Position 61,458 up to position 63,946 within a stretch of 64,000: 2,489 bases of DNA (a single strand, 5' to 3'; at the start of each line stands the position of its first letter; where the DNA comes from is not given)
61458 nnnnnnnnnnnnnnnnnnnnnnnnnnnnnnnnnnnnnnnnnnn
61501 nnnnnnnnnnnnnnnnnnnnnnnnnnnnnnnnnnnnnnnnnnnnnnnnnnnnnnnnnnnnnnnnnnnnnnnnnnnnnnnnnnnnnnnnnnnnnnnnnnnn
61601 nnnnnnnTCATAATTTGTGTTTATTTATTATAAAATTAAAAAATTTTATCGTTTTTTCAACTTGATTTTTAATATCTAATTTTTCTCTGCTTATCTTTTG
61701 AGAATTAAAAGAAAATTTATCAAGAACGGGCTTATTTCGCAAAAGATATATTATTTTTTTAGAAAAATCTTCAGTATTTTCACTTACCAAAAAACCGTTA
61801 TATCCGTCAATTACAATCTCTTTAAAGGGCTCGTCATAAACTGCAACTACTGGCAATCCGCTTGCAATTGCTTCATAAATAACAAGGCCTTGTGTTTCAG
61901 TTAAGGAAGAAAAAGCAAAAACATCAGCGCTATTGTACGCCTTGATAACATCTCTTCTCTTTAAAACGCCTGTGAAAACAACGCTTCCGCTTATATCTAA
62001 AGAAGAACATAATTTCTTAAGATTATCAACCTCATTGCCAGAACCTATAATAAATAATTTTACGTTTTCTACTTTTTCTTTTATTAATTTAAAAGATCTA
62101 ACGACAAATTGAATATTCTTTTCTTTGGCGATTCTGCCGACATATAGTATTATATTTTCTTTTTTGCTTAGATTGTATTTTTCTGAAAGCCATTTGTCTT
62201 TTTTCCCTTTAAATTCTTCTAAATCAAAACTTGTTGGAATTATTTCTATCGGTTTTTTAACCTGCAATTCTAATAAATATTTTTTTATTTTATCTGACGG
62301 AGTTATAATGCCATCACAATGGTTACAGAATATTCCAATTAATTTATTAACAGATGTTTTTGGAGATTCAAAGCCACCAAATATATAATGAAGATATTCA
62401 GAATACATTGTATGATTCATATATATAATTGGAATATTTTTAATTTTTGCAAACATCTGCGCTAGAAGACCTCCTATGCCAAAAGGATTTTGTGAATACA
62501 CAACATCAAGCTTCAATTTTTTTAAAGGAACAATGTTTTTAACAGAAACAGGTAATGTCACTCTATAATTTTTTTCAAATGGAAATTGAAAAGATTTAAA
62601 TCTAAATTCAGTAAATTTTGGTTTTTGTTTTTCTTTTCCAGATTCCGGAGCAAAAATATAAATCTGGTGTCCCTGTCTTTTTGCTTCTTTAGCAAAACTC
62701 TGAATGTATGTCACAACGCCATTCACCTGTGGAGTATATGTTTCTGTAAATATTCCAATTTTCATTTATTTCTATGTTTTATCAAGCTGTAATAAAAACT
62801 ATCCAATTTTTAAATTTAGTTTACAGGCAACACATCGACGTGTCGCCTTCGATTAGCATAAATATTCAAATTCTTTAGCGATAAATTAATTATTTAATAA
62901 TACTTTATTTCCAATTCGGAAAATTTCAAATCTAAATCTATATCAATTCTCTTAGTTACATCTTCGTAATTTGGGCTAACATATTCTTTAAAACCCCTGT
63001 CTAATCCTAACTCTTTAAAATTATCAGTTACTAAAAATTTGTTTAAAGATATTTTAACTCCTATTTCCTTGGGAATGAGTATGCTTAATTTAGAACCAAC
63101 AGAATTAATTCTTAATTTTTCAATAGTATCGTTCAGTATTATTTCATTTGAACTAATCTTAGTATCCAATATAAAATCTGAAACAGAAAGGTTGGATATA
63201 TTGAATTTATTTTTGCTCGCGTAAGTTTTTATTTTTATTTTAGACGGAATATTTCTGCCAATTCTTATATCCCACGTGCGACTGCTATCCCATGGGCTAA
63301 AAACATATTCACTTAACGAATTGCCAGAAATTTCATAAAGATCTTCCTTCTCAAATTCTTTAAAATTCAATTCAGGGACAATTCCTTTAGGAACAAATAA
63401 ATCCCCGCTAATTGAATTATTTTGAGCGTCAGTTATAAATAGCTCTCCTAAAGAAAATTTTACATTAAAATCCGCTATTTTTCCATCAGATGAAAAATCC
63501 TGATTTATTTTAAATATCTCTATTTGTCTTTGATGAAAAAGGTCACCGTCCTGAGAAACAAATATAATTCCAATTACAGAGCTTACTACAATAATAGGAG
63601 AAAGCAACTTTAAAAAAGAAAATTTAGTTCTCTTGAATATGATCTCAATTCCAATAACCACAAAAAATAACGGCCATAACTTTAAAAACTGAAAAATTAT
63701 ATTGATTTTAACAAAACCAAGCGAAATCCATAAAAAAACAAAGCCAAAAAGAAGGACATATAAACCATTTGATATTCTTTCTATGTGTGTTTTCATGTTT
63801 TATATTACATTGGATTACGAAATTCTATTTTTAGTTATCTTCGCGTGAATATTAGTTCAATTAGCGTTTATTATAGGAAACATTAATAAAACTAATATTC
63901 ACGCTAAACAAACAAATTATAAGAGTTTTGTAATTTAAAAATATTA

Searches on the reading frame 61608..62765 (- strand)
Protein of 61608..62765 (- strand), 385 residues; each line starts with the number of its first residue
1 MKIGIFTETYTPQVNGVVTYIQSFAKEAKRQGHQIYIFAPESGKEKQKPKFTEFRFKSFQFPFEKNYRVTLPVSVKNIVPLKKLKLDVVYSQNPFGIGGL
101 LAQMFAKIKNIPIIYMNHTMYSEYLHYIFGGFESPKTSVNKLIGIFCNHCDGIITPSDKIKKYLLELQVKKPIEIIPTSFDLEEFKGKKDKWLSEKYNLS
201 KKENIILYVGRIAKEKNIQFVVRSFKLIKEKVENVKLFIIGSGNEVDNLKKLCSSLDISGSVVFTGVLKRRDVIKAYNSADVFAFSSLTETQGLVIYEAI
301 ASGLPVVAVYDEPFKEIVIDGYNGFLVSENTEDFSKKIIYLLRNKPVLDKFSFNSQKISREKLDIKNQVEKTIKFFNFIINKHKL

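Call 10: search_protein_families(library=pfam, proteins=[window:61608-62765:-], max_evalue=0.001)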
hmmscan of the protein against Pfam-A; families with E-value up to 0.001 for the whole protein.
window:61608-62765:- (385 aa): 6 families
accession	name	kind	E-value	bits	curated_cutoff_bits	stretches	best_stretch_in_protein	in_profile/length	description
PF00534.26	Glycos_transf_1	-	2.5e-42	144.8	26.4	1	194-357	6-171/172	Glycosyl transferases group 1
PF13692.12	Glyco_trans_1_4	-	8.3e-33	114.1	27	1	204-344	2-142/142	Glycosyl transferases group 1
PF13439.12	Glyco_transf_4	-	6.3e-27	95.1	28.5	1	14-183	1-169/170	Glycosyltransferase Family 4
PF13579.12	Glyco_trans_4_4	-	8e-08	33.2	29.7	1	15-177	1-156/158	Glycosyl transferase 4-like domain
PF20706.3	GT4-conflict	-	3e-06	26.9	26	1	198-307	193-309/385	Family 4 Glycosyltransferase in conflict systems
PF13477.12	Glyco_trans_4_2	-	0.00025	21.6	23.4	1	19-118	11-107/139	Glycosyl transferase 4-like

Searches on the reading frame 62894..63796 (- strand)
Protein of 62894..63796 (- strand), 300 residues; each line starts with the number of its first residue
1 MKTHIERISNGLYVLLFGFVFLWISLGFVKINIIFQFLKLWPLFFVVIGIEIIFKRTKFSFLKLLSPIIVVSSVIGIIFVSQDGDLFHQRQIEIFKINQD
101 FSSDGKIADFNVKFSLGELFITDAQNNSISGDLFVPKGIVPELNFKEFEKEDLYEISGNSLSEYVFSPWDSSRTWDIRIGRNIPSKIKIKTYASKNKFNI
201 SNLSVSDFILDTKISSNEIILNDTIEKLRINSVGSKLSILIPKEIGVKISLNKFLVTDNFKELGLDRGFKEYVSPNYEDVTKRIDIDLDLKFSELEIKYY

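Call 10: search_protein_families(library=pfam, proteins=[window:62894-63796:-], max_evalue=0.001)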
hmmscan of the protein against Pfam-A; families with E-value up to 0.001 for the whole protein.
window:62894-63796:- (300 aa): 3 families
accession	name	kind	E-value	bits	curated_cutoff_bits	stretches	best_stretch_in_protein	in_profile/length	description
PF17115.11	Toast_rack_N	-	1.9e-05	25.2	22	1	106-189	4-88/92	N-terminal domain of toast_rack, DUF2154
PF09922.15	LiaF-like_C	-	0.00011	22.6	29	1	194-297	8-114/114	Cell wall-active antibiotics response LiaF, C-terminal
PF22570.1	LiaF-TM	-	0.00019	22.7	27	1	11-87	3-70/98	LiaF transmembrane domain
